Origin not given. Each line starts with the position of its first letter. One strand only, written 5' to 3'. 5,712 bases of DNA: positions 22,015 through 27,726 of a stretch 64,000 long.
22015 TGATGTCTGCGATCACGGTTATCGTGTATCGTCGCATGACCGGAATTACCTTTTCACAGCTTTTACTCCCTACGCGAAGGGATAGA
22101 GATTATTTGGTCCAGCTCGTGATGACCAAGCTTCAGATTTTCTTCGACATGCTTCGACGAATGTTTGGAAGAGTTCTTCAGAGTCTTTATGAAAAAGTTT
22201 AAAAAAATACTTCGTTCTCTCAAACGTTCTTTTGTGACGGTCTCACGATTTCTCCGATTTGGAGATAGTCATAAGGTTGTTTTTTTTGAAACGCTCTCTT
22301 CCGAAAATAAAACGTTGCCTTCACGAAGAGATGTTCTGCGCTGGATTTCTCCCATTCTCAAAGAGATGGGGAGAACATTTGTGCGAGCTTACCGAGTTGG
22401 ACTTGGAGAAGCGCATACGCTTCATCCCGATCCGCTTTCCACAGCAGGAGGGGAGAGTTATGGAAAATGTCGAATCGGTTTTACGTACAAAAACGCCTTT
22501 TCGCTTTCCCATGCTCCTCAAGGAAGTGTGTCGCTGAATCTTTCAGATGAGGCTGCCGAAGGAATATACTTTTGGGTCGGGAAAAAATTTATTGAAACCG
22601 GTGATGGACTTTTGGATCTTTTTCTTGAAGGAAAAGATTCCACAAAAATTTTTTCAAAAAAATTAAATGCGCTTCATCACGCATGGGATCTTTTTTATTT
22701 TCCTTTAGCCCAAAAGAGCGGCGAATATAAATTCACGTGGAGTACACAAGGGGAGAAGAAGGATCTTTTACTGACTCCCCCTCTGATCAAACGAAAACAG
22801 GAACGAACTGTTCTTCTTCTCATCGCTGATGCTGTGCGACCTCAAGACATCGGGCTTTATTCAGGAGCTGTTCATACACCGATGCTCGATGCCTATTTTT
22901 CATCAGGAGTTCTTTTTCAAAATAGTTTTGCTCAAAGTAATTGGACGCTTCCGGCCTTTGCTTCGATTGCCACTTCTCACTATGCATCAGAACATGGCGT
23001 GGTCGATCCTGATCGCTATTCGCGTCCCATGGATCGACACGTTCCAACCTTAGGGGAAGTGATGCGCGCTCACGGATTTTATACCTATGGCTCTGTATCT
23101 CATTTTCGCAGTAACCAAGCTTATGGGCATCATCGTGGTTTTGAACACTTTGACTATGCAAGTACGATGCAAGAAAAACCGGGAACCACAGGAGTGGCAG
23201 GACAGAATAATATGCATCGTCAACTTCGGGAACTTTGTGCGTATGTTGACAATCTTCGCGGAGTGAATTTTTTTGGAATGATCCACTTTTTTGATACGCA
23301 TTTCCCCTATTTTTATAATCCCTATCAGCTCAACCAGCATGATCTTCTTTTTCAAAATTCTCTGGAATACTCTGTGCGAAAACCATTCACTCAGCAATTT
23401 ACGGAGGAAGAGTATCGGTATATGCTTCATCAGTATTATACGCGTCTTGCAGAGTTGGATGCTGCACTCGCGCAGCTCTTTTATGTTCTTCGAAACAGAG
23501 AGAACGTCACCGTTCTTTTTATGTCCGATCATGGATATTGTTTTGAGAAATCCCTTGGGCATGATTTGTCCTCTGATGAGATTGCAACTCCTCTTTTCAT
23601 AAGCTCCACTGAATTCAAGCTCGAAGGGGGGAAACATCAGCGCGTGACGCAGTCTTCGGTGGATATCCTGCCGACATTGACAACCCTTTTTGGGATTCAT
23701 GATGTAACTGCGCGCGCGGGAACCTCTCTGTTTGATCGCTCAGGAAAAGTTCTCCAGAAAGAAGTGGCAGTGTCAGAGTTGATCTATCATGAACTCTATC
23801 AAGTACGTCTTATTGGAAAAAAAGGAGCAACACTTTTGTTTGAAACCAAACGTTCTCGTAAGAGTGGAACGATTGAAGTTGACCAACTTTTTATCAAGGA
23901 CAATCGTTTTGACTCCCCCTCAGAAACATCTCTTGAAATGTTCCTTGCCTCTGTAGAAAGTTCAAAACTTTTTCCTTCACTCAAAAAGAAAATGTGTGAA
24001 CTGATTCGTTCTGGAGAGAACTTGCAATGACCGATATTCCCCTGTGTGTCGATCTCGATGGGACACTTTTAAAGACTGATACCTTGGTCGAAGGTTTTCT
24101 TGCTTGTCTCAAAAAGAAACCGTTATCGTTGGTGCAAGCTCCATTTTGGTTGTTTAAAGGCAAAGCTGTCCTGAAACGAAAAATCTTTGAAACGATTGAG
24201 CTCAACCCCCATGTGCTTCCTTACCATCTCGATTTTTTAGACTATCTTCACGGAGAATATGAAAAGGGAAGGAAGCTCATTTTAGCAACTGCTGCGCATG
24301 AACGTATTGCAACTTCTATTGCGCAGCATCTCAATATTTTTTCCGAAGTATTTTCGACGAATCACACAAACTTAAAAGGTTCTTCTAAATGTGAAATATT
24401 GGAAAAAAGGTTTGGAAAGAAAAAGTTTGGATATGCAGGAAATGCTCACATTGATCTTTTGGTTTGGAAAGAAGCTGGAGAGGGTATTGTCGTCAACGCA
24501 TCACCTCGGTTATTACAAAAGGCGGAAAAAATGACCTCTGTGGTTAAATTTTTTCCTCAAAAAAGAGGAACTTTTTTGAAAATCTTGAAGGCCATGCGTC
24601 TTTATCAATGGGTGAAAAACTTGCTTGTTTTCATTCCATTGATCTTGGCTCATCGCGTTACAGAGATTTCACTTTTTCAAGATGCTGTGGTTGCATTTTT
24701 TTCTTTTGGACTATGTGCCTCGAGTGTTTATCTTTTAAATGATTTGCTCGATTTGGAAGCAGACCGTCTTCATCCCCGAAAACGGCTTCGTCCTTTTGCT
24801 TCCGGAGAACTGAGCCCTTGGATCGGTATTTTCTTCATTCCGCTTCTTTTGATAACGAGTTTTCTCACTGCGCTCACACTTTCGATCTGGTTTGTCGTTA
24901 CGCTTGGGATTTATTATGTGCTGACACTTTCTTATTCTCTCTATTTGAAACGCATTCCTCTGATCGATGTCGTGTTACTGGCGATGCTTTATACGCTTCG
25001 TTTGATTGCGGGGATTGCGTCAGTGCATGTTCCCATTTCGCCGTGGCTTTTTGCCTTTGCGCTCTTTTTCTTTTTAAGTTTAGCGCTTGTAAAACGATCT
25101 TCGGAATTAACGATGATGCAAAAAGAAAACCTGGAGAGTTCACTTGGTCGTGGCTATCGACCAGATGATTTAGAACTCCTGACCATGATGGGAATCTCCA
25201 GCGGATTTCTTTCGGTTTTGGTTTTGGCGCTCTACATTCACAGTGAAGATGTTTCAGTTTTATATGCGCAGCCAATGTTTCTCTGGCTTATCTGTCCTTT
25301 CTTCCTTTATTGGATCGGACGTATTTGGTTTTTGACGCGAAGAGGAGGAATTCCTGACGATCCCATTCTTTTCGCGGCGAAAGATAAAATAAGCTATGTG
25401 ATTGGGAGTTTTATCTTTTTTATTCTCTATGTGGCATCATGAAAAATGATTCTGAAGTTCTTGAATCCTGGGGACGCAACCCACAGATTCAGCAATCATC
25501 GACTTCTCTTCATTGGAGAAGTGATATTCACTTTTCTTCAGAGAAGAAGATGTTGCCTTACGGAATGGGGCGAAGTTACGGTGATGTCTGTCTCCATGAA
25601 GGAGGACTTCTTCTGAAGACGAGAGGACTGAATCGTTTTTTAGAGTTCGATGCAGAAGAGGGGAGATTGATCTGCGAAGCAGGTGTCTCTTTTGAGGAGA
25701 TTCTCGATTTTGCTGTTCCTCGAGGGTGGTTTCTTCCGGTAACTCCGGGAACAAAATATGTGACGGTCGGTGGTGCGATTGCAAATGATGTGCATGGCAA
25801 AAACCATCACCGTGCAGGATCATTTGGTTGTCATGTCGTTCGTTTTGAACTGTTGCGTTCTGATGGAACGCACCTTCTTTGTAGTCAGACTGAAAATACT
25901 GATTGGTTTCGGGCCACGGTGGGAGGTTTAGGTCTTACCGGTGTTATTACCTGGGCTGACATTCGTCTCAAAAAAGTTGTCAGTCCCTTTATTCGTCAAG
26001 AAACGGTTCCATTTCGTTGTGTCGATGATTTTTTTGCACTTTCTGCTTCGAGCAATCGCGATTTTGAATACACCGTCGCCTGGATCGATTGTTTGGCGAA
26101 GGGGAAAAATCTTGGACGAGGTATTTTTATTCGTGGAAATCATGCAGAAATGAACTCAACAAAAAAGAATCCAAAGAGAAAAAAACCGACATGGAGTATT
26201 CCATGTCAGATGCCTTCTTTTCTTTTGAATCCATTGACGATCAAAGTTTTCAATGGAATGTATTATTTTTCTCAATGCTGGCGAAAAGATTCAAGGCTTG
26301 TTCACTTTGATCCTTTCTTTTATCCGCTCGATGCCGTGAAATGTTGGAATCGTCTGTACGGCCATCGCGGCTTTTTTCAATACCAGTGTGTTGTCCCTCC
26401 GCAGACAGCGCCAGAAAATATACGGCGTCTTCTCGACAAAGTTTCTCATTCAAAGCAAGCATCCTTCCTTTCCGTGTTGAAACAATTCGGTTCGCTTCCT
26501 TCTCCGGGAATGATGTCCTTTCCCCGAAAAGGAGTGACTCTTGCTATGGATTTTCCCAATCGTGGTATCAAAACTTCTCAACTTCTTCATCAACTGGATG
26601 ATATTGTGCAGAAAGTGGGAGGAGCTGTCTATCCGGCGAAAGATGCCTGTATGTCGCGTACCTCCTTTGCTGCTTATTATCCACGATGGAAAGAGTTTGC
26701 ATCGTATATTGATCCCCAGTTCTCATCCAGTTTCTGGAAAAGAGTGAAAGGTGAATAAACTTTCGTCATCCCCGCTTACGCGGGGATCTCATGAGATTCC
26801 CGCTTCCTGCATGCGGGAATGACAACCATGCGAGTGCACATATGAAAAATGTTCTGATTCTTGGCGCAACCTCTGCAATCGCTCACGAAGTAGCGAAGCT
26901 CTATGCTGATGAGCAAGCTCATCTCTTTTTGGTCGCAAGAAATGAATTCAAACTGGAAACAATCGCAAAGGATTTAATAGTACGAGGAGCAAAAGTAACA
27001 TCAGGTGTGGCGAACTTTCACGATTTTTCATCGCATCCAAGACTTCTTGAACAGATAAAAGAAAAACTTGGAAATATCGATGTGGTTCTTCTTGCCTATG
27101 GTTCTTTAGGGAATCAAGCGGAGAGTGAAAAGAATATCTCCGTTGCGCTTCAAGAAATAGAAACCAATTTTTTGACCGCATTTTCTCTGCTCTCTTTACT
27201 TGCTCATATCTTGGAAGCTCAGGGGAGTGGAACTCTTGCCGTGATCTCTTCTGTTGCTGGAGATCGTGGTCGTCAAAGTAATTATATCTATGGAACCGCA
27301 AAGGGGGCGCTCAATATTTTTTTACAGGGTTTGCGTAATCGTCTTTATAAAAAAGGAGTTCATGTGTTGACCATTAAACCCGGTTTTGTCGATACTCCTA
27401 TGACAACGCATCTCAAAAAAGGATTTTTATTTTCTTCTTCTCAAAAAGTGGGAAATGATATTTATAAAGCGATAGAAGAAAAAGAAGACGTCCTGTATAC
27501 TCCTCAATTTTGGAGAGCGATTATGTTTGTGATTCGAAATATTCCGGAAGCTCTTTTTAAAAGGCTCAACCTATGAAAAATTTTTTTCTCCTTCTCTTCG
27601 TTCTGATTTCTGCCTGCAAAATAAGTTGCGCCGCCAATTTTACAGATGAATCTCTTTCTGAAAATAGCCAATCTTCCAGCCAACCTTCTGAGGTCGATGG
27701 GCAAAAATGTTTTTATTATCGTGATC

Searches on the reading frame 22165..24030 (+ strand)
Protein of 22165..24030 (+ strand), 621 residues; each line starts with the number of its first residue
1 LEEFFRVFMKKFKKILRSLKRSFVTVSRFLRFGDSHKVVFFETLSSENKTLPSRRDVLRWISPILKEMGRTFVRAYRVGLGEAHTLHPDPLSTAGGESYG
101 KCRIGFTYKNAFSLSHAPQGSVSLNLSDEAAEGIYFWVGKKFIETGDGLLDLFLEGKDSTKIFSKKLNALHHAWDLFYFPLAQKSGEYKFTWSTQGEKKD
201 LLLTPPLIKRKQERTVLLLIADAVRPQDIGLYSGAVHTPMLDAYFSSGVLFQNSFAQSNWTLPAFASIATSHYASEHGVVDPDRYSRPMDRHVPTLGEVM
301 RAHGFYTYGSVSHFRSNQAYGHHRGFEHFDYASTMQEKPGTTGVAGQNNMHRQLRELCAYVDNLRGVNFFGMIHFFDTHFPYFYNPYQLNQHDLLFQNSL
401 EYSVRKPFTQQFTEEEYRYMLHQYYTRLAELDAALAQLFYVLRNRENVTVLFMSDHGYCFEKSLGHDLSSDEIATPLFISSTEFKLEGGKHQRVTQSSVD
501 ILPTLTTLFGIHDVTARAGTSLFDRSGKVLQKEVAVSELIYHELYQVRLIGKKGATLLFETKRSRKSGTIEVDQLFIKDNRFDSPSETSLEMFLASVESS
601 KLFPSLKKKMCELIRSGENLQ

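Call 32: search_protein_families(library=pfam, proteins=[window:22165-24030:+], max_evalue=0.0001)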
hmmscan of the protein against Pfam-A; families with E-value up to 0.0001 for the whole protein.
window:22165-24030:+ (621 aa): 2 families
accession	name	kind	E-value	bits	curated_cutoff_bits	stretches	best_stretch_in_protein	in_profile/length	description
PF00884.28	Sulfatase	-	9.9e-31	107.6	25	1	214-511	1-301/301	Sulfatase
PF01663.27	Phosphodiest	-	8.1e-09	36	23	0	216-287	1-70/342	Type I phosphodiesterase / nucleotide pyrophosphatase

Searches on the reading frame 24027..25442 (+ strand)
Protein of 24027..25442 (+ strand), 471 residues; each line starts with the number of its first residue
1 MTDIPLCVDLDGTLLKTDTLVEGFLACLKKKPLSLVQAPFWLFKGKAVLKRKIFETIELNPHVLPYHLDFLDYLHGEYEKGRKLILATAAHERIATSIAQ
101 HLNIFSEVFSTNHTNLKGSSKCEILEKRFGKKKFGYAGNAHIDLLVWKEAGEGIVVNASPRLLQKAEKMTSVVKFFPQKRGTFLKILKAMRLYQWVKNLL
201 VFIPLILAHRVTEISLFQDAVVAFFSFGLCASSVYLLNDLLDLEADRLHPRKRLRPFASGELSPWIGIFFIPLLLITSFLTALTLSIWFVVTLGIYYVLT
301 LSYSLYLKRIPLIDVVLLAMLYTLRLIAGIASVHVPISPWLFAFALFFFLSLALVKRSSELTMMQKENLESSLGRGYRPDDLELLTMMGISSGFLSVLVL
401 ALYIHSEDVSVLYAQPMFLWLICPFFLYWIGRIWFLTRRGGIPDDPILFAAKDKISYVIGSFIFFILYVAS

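Call 32: search_protein_families(library=pfam, proteins=[window:24027-25442:+], max_evalue=0.0001)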
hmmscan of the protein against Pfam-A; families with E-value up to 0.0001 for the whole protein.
window:24027-25442:+ (471 aa): 2 families
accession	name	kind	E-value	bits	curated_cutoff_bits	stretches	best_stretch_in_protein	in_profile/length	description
PF01040.23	UbiA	-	4.1e-20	72.6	34.2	1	217-439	19-234/250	UbiA prenyltransferase family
PF12710.13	HAD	-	3.4e-05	24.8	27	0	9-111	4-130/189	haloacid dehalogenase-like hydrolase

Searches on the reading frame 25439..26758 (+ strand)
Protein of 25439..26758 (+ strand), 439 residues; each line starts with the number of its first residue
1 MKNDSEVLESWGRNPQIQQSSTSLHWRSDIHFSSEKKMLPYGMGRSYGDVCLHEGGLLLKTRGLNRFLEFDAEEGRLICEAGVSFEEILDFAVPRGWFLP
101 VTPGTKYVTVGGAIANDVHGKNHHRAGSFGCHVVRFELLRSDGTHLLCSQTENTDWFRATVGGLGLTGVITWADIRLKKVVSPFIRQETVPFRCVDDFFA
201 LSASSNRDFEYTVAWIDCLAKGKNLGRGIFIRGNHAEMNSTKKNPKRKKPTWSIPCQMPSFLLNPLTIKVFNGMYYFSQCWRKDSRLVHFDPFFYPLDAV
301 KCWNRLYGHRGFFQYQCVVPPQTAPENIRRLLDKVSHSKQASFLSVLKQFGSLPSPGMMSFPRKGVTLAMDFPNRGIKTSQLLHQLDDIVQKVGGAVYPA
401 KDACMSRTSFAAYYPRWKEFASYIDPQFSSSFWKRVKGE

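Call 32: search_protein_families(library=pfam, proteins=[window:25439-26758:+], max_evalue=0.0001)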
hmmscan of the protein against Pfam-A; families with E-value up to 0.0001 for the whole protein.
window:25439-26758:+ (439 aa): 1 family
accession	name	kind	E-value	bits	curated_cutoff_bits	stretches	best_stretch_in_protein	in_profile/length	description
PF01565.28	FAD_binding_4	-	7.7e-21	74.7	26.4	1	36-148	25-138/139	FAD binding domain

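Call 79: search_solved_structures(query=window:25439-26758:+, max_evalue=0.001)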
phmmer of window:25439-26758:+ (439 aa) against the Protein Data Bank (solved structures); distinct sequences matched with E-value up to 0.001: 33.
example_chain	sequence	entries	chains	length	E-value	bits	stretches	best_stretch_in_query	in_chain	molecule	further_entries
4aut_A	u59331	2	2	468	4.2e-69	236.6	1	38-426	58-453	DECAPRENYL-PHOSPHORYL-BETA-D-RIBOFURANOSE-2-OXIDOREDUCTASE | DprE1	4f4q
21gq_A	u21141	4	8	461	9.9e-67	228.7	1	39-423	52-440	Decaprenylphosphoryl-beta-D-ribose oxidase | Oxidoreductase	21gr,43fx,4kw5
6hfv_A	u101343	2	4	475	1.1e-66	228.6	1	39-423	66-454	Decaprenylphosphoryl-beta-D-ribose oxidase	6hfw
5oep_A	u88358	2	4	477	1.1e-66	228.6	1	39-423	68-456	Decaprenylphosphoryl-beta-D-ribose oxidase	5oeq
4p8c_A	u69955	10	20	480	1.1e-66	228.5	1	39-423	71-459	Probable decaprenylphosphoryl-beta-D-ribose oxidase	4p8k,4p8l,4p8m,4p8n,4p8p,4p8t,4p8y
4fdn_A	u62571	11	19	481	1.1e-66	228.5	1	39-423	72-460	oxidoreductase DprE1 | Probable decaprenylphosphoryl-beta-D-ribose oxidase | decaprenylphosphoryl-beta-D-ribose oxidase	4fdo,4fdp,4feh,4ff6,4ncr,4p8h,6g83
5oel_A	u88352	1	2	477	5.5e-66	226.3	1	39-423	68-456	Decaprenylphosphoryl-beta-D-ribose oxidase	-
21gt_B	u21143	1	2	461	6.8e-66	226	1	39-423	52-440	Decaprenylphosphoryl-beta-D-ribose oxidase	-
4g3t_A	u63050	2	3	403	7.1e-66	225.9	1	46-426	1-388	oxidoreductase DprE1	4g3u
6lpn_A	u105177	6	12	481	5.5e-10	41.7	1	56-175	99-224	D-2-hydroxyglutarate dehydrogenase, mitochondrial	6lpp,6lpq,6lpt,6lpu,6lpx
8ot8_A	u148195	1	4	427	1.9e-09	39.9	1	37-204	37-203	FAD-binding protein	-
6c80_A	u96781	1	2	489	4.8e-09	38.6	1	38-180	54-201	cytokinin oxidase LuCKX1.1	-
8jdc_A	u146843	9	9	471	5.1e-09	38.5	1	35-194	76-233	Probable D-lactate dehydrogenase, mitochondrial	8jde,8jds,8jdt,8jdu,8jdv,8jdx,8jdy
8jdb_A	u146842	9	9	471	5.4e-09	38.4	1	35-194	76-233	Probable D-lactate dehydrogenase, mitochondrial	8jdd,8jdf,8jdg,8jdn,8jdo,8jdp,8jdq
2vfr_A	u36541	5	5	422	5.4e-08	35.1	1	39-177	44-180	XYLITOL OXIDASE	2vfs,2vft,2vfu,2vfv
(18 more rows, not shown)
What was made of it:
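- The window encodes a PPPRS-like fusion, a DprE1 homologue (E=4e-69) and an SDR (calls 32, 79).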

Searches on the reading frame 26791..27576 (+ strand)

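Call 32: search_protein_families(library=pfam, proteins=[window:26791-27576:+], max_evalue=0.0001)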
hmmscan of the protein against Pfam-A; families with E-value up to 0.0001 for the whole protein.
window:26791-27576:+ (261 aa): 3 families
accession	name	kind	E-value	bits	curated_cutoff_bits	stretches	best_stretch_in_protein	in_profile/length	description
PF00106.31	adh_short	-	2.6e-34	118.8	26.6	1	19-209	1-191/195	short chain dehydrogenase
PF13561.12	adh_short_C2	-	1.5e-19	71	27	1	25-210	1-186/236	Enoyl-(Acyl carrier protein) reductase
PF08659.16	KR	-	3.5e-05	24.3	22.6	1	21-200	3-178/180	KR domain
